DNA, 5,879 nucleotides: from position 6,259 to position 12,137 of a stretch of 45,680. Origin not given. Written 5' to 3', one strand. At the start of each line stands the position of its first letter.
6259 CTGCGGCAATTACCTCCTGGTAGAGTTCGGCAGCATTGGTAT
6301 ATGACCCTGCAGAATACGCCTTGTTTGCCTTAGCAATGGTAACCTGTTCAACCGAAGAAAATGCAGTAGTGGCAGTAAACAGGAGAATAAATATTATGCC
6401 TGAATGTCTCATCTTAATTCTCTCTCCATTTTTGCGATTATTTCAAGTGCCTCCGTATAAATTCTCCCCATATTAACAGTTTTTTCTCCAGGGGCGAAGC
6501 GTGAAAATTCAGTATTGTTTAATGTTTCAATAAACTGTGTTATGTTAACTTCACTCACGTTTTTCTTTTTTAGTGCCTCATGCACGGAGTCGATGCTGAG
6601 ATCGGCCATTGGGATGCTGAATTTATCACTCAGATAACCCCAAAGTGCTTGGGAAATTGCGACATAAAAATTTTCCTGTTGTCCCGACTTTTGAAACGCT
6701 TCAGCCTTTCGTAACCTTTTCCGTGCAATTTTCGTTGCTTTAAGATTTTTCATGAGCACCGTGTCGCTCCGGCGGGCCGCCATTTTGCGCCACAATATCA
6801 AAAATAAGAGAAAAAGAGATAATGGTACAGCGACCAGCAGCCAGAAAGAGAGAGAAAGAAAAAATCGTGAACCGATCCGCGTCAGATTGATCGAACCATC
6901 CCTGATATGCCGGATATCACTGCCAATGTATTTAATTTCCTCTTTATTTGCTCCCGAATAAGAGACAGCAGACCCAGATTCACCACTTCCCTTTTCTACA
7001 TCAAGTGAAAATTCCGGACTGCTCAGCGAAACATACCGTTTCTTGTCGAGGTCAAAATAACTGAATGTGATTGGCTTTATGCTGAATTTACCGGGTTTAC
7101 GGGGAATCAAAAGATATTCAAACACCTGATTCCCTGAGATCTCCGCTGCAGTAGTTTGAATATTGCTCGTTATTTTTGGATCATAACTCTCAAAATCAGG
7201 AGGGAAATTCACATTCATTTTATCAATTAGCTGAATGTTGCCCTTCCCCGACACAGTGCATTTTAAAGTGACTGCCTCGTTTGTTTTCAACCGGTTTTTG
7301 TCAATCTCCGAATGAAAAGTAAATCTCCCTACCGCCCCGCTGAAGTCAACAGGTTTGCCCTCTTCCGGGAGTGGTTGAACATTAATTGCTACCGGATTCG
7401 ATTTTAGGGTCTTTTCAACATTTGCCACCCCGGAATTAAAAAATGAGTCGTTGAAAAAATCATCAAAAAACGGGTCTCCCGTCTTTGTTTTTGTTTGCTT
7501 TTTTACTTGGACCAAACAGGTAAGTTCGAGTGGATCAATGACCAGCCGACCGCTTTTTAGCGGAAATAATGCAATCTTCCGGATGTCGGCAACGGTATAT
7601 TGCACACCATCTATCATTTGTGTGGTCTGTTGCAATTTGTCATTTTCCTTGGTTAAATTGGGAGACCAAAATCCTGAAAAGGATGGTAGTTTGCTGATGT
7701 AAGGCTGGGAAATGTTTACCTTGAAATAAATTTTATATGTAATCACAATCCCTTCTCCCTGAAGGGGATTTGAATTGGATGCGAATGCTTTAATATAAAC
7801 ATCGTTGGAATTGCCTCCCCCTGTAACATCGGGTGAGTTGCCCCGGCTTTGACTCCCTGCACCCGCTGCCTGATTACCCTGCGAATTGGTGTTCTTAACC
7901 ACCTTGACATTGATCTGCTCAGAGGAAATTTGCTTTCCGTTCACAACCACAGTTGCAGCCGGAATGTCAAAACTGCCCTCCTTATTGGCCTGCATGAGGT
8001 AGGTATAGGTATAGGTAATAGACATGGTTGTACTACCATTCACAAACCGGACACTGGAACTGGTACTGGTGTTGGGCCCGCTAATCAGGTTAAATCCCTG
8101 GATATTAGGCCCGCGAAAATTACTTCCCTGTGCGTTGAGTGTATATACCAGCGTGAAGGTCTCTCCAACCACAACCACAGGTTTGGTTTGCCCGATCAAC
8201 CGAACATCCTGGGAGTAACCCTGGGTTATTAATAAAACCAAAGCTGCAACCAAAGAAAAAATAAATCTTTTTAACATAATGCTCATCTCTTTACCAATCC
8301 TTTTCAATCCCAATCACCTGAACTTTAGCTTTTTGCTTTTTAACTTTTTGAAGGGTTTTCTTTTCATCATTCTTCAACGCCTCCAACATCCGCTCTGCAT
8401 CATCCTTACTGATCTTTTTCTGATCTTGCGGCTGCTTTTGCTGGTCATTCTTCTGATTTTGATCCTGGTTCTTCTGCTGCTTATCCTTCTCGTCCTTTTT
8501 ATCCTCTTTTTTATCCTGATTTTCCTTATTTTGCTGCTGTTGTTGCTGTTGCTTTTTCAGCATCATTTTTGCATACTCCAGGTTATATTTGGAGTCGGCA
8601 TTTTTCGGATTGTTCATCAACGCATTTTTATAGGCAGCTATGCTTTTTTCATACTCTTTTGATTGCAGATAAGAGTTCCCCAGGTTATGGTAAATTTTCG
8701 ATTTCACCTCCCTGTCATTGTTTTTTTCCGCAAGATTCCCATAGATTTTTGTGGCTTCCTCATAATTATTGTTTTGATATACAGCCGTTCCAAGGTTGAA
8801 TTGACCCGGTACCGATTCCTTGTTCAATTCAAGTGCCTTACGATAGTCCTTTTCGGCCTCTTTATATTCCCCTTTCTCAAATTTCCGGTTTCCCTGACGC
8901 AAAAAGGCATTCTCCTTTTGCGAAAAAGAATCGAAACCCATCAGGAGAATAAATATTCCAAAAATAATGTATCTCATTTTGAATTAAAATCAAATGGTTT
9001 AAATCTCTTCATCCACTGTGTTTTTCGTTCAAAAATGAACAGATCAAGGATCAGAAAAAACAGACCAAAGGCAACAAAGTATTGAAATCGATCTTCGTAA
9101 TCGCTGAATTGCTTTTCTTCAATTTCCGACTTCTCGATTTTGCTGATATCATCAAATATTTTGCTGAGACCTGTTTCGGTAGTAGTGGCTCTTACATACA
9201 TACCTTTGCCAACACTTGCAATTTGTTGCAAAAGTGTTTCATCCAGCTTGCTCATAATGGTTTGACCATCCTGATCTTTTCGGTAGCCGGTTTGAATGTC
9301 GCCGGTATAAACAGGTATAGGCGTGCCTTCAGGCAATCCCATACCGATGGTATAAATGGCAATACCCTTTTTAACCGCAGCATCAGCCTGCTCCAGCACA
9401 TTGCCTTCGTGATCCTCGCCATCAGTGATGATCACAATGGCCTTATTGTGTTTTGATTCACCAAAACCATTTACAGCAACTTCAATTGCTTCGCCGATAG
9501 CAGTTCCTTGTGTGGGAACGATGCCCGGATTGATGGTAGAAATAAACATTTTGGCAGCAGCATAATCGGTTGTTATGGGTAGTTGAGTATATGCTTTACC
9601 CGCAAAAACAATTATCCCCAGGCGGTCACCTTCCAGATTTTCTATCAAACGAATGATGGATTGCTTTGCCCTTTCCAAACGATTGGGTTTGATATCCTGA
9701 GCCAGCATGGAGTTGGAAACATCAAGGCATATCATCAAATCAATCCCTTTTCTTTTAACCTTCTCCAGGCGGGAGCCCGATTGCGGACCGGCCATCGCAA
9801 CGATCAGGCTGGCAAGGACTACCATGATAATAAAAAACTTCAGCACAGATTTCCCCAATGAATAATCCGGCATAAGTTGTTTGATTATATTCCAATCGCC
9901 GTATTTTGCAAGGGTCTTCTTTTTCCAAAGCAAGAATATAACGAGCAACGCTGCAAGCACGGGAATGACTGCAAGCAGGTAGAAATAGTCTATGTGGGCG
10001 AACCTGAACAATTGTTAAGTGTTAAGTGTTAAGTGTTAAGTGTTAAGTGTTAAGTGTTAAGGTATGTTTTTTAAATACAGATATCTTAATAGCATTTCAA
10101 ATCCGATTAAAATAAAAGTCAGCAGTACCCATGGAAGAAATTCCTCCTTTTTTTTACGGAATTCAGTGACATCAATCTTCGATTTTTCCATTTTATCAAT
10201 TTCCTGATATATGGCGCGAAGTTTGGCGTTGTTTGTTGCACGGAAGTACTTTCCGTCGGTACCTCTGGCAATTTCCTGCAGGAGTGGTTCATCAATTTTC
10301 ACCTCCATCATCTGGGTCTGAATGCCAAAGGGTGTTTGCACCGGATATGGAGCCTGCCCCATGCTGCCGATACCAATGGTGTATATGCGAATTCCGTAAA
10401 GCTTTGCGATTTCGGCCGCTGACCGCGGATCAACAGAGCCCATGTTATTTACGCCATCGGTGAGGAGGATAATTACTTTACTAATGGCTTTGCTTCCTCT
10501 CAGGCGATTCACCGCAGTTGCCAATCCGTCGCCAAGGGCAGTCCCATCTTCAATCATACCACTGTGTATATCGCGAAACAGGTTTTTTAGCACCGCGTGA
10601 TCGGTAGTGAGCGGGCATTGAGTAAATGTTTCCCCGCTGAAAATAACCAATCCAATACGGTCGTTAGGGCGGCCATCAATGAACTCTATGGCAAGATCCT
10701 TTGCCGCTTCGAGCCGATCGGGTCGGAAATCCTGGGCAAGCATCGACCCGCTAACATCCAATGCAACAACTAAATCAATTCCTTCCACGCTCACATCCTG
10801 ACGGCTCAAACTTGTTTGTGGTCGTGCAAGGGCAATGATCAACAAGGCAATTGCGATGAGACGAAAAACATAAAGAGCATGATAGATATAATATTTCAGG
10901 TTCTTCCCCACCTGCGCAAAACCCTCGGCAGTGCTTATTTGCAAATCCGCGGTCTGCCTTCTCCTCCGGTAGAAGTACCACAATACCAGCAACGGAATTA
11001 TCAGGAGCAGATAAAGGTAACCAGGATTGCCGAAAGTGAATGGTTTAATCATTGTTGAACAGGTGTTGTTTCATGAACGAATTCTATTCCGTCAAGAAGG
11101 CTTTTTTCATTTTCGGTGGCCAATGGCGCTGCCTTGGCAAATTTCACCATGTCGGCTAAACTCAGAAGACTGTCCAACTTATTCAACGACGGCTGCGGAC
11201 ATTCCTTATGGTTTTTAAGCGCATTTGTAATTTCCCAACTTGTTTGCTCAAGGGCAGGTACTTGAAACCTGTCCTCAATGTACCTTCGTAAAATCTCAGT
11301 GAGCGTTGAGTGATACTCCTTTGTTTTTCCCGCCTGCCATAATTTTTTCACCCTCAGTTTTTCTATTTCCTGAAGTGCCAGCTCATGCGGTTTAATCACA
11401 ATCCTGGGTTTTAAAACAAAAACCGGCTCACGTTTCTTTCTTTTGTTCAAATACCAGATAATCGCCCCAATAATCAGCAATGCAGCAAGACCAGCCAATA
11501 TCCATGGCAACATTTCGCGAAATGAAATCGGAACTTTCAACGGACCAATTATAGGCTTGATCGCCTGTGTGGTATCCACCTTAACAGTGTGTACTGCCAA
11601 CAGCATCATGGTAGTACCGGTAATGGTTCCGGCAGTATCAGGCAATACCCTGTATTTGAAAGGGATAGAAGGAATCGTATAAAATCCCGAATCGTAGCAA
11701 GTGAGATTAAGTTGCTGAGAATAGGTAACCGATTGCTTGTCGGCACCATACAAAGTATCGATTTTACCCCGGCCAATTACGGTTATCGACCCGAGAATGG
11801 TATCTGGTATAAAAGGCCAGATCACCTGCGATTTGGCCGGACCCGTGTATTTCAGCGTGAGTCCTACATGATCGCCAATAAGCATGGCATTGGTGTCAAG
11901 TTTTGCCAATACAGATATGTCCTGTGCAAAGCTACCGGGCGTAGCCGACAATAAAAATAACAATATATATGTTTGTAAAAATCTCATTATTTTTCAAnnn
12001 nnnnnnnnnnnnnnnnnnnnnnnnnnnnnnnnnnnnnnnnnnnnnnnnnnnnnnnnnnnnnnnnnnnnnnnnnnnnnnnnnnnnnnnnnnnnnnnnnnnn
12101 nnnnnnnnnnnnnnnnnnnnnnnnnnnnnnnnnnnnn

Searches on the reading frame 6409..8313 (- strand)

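Call 57: search_protein_families(library=pfam, proteins=[window:6409-8313:-], max_evalue=0.0001)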
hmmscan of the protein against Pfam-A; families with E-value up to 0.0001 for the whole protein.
window:6409-8313:- (634 aa): 1 family
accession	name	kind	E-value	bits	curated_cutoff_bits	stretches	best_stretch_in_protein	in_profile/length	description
PF13584.12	BatD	-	1.7e-44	150.8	24.1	2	45-138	6-92/92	BatD DUF11 like domain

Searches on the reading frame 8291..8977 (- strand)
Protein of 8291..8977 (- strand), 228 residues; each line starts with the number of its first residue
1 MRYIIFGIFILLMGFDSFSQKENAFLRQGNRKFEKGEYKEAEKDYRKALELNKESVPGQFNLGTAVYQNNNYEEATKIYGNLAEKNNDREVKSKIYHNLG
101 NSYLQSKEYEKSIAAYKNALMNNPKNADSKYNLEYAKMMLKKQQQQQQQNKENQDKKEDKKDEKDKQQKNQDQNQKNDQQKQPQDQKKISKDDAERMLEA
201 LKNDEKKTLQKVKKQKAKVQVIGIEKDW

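Call 57: search_protein_families(library=pfam, proteins=[window:8291-8977:-], max_evalue=0.0001)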
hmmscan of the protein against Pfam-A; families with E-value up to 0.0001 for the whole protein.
window:8291-8977:- (228 aa): 11 families
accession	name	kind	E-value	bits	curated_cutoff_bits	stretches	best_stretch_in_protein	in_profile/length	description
PF07719.23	TPR_2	-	1.6e-17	62.5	27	2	94-126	2-34/34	Tetratricopeptide repeat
PF00515.34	TPR_1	-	9.3e-17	60.5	27.8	2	94-126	2-34/34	Tetratricopeptide repeat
PF13414.12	TPR_11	-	7.6e-15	54.8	26.8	2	29-69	1-41/42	TPR repeat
PF13181.12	TPR_8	-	7.9e-12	44.8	25.7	1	94-126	2-34/34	Tetratricopeptide repeat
PF13432.12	TPR_16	-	1.6e-11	44.8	32.7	1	26-84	1-58/65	Tetratricopeptide repeat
PF14559.12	TPR_19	-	5e-11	43.2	25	1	33-92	2-62/68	Tetratricopeptide repeat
PF24575.1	TPR_Slam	-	1.4e-09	38.7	35.2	1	28-77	53-102/104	Surface lipoprotein assembly modifier, N-terminal TPR repeats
PF13424.12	TPR_12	-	7.3e-09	36.1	30.1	0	32-75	13-64/77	Tetratricopeptide repeat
PF13428.12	TPR_14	-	4.8e-08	33.4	23.5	0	25-63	4-42/44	Tetratricopeptide repeat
PF13374.12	TPR_10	-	3.8e-07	30.4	27.5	0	30-54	10-34/42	Tetratricopeptide repeat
PF13176.12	TPR_7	-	4.1e-07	30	27.9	0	96-126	2-34/36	Tetratricopeptide repeat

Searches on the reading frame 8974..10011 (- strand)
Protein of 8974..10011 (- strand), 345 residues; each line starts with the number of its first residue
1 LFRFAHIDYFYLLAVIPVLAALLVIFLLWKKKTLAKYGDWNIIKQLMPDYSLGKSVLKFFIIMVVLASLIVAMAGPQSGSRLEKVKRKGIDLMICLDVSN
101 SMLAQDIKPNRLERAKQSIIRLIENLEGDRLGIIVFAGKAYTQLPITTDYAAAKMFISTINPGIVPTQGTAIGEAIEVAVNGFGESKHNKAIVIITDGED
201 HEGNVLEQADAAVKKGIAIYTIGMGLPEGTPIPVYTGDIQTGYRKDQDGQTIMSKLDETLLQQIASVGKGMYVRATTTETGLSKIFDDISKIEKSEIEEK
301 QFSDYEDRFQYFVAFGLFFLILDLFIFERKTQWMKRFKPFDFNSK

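Call 57: search_protein_families(library=pfam, proteins=[window:8974-10011:-], max_evalue=0.0001)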
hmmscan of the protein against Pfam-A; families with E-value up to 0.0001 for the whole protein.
window:8974-10011:- (345 aa): 2 families
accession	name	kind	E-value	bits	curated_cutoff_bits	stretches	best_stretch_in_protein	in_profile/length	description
PF13519.12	VWA_2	-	6.6e-23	81.8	27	1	92-199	1-107/107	von Willebrand factor type A domain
PF00092.34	VWA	-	3.6e-20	73.3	23.8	1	91-278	1-165/174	von Willebrand factor type A domain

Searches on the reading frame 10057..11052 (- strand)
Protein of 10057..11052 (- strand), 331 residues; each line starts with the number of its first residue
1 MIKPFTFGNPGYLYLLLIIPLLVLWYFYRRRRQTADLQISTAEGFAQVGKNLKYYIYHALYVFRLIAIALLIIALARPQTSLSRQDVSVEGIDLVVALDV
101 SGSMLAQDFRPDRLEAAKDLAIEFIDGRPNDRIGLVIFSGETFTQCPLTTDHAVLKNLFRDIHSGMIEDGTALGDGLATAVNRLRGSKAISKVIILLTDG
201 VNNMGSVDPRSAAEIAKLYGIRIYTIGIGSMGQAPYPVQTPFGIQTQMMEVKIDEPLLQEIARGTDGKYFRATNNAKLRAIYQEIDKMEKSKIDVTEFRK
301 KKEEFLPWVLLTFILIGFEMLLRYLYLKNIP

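Call 57: search_protein_families(library=pfam, proteins=[window:10057-11052:-], max_evalue=0.0001)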
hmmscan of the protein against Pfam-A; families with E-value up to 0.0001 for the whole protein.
window:10057-11052:- (331 aa): 4 families
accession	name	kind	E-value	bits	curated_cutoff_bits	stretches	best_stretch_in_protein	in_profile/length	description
PF00092.34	VWA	-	4.1e-23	82.9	23.8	1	93-283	1-173/174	von Willebrand factor type A domain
PF13519.12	VWA_2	-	1.3e-19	71.2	27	1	94-200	1-106/107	von Willebrand factor type A domain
PF07584.16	BatA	-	5.1e-15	56.1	25.9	1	5-78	2-77/77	Aerotolerance regulator N-terminal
PF01882.25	DUF58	-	6.2e-05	22.7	23.4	1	87-203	31-146/216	Protein of unknown function DUF58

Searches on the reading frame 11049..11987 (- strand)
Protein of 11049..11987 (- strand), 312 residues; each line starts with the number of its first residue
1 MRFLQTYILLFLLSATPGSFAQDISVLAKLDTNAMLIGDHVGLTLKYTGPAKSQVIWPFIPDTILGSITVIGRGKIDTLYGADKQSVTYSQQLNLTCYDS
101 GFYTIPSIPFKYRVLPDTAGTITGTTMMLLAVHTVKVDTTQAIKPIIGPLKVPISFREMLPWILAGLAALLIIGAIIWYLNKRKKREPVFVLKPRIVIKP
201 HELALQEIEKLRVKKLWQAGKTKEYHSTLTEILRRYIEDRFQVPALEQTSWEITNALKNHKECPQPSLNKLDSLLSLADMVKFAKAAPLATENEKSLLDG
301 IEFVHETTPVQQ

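Call 57: search_protein_families(library=pfam, proteins=[window:11049-11987:-], max_evalue=0.0001)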
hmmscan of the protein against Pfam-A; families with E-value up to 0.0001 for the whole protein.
window:11049-11987:- (312 aa): 1 family
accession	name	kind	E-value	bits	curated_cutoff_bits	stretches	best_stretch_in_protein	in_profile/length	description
PF14316.11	DUF4381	-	3.5e-06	27.8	27.2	1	143-251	3-97/145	Domain of unknown function (DUF4381)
